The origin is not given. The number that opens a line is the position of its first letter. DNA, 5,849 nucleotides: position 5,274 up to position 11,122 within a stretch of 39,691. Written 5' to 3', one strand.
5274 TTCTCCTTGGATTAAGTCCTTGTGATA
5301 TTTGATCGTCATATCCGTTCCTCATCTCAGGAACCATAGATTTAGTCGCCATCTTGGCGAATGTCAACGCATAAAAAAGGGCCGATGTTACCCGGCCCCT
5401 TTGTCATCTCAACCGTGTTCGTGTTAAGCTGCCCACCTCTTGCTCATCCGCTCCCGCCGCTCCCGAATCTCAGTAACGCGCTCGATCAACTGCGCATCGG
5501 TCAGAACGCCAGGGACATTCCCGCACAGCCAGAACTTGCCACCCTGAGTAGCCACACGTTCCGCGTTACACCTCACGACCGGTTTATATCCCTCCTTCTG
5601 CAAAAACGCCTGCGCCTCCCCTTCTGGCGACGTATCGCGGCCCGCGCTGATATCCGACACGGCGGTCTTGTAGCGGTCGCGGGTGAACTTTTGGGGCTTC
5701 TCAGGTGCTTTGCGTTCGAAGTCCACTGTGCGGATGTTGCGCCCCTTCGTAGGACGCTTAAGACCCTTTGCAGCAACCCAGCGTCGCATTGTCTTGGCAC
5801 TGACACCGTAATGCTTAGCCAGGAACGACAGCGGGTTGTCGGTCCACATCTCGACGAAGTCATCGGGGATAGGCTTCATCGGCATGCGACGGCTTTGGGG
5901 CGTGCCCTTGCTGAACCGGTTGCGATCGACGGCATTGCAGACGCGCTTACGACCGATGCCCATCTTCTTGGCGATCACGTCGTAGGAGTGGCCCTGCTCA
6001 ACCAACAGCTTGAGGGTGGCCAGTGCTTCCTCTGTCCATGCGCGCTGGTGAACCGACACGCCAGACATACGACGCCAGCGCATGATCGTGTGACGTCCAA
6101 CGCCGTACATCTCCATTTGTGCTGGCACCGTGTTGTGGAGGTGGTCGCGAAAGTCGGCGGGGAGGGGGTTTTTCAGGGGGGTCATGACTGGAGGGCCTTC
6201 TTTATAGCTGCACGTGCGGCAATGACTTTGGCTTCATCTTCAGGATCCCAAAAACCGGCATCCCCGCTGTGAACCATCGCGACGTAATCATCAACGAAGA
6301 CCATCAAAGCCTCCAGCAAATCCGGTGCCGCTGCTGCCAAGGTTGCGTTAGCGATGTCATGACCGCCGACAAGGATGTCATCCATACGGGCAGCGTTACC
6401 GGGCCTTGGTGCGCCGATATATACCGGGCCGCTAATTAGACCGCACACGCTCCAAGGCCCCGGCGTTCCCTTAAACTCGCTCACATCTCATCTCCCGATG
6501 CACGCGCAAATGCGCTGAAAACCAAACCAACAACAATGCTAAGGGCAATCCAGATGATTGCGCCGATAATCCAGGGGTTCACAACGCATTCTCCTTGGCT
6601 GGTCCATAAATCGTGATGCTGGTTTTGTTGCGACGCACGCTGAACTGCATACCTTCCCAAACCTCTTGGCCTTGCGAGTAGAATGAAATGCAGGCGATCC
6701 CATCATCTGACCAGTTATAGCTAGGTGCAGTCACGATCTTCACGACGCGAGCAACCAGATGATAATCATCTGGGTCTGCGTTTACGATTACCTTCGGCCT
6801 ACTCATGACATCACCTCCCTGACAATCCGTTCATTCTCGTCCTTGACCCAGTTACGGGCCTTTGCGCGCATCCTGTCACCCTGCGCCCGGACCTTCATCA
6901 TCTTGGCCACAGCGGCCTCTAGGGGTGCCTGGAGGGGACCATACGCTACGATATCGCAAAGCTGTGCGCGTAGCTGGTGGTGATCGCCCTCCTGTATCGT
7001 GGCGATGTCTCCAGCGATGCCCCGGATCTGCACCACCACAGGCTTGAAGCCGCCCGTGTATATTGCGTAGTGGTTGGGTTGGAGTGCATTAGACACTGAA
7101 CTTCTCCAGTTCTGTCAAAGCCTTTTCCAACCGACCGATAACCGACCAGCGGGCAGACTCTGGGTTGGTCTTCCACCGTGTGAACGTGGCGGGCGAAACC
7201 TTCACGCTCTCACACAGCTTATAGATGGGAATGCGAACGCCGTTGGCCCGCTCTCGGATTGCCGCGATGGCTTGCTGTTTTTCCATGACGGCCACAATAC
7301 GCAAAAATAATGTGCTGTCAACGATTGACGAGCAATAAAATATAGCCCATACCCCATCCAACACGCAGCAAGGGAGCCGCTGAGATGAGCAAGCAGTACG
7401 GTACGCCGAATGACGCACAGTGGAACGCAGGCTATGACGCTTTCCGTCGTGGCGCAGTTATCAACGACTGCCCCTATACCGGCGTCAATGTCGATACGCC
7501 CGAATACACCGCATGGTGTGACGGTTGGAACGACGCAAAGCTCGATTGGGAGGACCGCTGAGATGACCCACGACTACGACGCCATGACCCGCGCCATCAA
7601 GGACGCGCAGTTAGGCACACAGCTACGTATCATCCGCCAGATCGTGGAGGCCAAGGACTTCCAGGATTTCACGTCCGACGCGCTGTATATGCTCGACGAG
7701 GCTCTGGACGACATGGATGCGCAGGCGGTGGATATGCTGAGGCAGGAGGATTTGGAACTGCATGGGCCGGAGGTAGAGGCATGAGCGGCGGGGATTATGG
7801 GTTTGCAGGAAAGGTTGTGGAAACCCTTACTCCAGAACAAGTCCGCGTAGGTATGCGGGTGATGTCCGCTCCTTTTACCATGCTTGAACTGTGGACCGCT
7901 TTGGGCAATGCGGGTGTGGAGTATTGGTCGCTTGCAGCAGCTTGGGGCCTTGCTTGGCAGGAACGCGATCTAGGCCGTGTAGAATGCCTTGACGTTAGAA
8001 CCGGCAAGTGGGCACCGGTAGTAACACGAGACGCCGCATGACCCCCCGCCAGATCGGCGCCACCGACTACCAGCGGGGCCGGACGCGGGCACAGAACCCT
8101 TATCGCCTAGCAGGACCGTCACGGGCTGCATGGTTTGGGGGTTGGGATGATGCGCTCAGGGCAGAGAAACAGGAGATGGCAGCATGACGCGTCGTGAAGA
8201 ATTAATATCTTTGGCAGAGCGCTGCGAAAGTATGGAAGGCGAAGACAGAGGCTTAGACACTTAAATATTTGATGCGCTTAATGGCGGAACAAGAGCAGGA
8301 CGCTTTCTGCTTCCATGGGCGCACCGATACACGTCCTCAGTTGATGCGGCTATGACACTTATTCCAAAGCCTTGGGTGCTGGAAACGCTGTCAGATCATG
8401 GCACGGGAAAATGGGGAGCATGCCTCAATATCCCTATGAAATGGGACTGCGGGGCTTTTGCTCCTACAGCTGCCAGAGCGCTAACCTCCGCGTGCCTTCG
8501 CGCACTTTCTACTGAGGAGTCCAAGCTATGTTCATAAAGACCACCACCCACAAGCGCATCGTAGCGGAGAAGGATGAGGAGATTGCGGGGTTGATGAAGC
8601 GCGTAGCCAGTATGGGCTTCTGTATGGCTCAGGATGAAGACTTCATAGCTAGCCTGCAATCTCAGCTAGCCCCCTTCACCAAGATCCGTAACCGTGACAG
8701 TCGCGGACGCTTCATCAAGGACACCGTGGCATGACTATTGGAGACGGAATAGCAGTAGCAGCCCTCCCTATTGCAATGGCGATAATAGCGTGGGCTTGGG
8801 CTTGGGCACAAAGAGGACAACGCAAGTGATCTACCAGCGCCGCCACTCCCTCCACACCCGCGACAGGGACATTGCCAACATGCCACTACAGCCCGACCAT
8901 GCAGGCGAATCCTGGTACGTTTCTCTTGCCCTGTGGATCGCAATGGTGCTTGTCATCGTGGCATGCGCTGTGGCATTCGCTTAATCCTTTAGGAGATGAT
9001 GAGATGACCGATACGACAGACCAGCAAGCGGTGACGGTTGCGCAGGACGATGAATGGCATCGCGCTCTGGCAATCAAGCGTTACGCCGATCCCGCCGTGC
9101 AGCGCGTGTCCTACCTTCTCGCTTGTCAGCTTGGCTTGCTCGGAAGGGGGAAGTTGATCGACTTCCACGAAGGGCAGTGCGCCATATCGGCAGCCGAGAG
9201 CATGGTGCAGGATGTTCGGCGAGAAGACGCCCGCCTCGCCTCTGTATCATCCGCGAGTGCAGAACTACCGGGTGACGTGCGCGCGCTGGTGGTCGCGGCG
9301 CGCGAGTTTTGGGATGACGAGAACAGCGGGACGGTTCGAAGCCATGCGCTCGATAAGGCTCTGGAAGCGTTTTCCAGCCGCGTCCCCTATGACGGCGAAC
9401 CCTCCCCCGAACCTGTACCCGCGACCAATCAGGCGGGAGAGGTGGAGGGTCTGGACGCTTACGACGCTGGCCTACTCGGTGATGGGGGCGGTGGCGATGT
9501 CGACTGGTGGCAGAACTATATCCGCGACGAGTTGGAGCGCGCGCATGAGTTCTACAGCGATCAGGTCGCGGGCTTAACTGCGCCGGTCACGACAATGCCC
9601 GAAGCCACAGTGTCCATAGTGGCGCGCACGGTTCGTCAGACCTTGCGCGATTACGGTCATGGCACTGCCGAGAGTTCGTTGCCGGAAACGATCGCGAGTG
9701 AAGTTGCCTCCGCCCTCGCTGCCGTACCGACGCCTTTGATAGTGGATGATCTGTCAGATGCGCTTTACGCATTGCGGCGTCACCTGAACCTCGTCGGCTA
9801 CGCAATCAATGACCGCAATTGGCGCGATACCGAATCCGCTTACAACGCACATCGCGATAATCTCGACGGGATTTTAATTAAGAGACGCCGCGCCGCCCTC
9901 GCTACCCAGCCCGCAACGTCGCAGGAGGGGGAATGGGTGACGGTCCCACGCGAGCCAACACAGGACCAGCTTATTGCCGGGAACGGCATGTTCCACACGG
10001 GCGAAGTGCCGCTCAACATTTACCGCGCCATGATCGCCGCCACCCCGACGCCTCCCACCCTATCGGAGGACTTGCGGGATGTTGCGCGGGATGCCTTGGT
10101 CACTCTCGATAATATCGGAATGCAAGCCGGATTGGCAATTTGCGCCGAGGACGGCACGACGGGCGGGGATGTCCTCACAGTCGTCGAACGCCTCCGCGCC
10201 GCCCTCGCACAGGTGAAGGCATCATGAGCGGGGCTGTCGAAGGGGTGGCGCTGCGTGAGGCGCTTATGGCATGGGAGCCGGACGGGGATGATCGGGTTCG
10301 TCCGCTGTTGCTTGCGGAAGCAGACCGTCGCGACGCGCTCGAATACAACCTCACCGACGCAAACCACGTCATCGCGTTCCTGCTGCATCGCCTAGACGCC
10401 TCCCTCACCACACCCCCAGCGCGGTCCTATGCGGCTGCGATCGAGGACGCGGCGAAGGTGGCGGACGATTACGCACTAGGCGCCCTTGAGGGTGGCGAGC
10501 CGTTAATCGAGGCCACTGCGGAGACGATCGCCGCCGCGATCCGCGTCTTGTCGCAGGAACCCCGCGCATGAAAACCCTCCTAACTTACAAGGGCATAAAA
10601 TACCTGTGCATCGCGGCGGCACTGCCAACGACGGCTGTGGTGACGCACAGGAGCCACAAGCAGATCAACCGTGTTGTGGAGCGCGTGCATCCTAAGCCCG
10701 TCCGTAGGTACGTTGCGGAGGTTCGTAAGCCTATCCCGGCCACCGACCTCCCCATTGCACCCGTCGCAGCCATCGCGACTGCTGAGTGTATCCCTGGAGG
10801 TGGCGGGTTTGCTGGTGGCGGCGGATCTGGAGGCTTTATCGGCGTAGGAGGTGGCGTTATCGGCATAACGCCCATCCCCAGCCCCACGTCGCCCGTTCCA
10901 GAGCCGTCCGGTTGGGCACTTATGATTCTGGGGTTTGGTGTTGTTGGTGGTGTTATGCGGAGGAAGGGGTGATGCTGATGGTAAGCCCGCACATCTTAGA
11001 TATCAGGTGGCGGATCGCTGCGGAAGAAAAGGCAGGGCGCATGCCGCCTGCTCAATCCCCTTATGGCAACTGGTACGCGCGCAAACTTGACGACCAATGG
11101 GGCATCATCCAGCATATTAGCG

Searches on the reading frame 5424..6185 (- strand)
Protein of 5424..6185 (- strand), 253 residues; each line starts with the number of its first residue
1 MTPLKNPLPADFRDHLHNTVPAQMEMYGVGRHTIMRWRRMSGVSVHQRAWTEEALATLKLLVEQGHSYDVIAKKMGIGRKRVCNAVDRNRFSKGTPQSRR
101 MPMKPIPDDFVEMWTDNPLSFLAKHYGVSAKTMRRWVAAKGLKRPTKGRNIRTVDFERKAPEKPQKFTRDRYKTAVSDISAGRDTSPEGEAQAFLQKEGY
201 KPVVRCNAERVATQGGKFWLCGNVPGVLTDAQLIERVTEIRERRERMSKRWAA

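Call 9: search_protein_families(library=phrogs, proteins=[window:5424-6185:-], max_evalue=0.001)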
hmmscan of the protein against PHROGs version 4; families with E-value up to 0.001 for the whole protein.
window:5424-6185:- (253 aa): 5 families
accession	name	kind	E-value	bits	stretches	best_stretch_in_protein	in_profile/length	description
phrog_664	-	DNA, RNA and nucleotide metabolism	8.4e-09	36.6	1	44-170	32-155/210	DNA binding protein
phrog_4151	-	DNA, RNA and nucleotide metabolism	1.6e-06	29.1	0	122-160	26-64/154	DNA binding protein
phrog_323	-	transcription regulation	7.8e-06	26.7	1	43-92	142-191/319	transcriptional regulator, D5-like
phrog_7545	-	DNA, RNA and nucleotide metabolism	2.8e-05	25.3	0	59-93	12-46/160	HNH endonuclease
phrog_151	-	integration and excision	0.00087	18.9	0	47-94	126-173/582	transposase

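Call 10: search_protein_families(library=pfam, proteins=[window:5424-6185:-], max_evalue=0.001)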
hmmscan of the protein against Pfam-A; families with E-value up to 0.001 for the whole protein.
window:5424-6185:- (253 aa): 5 families
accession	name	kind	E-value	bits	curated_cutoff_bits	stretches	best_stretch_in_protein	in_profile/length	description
PF13384.12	HTH_23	-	3.3e-11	43.1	24.6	1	60-89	12-41/50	Homeodomain-like domain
PF13551.12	HTH_29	-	3.8e-07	30.5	28.1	0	60-88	6-35/64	Winged helix-turn helix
PF13518.12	HTH_28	-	9e-07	29.3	25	0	61-90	8-37/52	Helix-turn-helix domain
PF12728.13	HTH_17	-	5.4e-06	27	27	0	123-152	8-37/51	Helix-turn-helix domain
PF13730.12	HTH_36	-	1.3e-05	25.4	25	0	63-87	20-47/55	Helix-turn-helix domain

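Call 44: find_related_loci(query=window:5424-6185:-, collection=viral_contigs, flank=1500)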
Query window:5424-6185:- (253 aa) in viral_contigs; peptide patterns used: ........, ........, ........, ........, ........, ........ (x = any residue, [..] = any of these).
34 stretches matched a pattern; 1 encode a relative of the query (tblastn E <= 1e-3); 1 distinct loci.
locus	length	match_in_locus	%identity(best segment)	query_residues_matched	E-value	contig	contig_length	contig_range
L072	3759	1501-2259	92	1-253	2e-158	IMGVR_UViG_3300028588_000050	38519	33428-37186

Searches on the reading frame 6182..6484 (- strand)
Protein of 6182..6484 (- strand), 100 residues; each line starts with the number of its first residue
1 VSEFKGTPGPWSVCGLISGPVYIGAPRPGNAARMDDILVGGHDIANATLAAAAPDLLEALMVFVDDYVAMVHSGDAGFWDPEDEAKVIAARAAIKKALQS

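Call 9: search_protein_families(library=phrogs, proteins=[window:6182-6484:-], max_evalue=0.001)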
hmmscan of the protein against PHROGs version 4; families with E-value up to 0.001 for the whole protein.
window:6182-6484:- (100 aa): 1 family
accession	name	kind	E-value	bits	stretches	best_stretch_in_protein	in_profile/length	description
phrog_1273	-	unknown function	5.7e-16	59.8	1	1-98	3-98/103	-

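Call 45: search_protein_families(library=pfam, proteins=[window:6182-6484:-], max_evalue=0.01)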
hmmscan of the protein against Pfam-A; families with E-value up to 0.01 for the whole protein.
window:6182-6484:- (100 aa): 0 families

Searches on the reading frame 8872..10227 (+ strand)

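Call 10: search_protein_families(library=pfam, proteins=[window:8872-10227:+], max_evalue=0.001)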
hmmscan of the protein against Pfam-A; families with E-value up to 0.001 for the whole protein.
window:8872-10227:+ (451 aa): 0 families

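Call 71: search_protein_families(library=phrogs, proteins=[window:8872-10227:+], max_evalue=0.001)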
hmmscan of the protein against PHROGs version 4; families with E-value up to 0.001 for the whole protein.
window:8872-10227:+ (451 aa): 1 family
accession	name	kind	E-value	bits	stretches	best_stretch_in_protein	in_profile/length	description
phrog_5913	-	unknown function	1.3e-05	26.4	1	324-393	94-165/173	-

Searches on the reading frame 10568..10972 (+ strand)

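Call 10: search_protein_families(library=pfam, proteins=[window:10568-10972:+], max_evalue=0.001)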
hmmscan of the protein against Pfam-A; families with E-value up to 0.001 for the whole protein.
window:10568-10972:+ (134 aa): 1 family
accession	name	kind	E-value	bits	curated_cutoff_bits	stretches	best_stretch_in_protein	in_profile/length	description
PF07589.16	PEP-CTERM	-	6.1e-06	26.6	20.7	1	109-133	1-24/24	PEP-CTERM motif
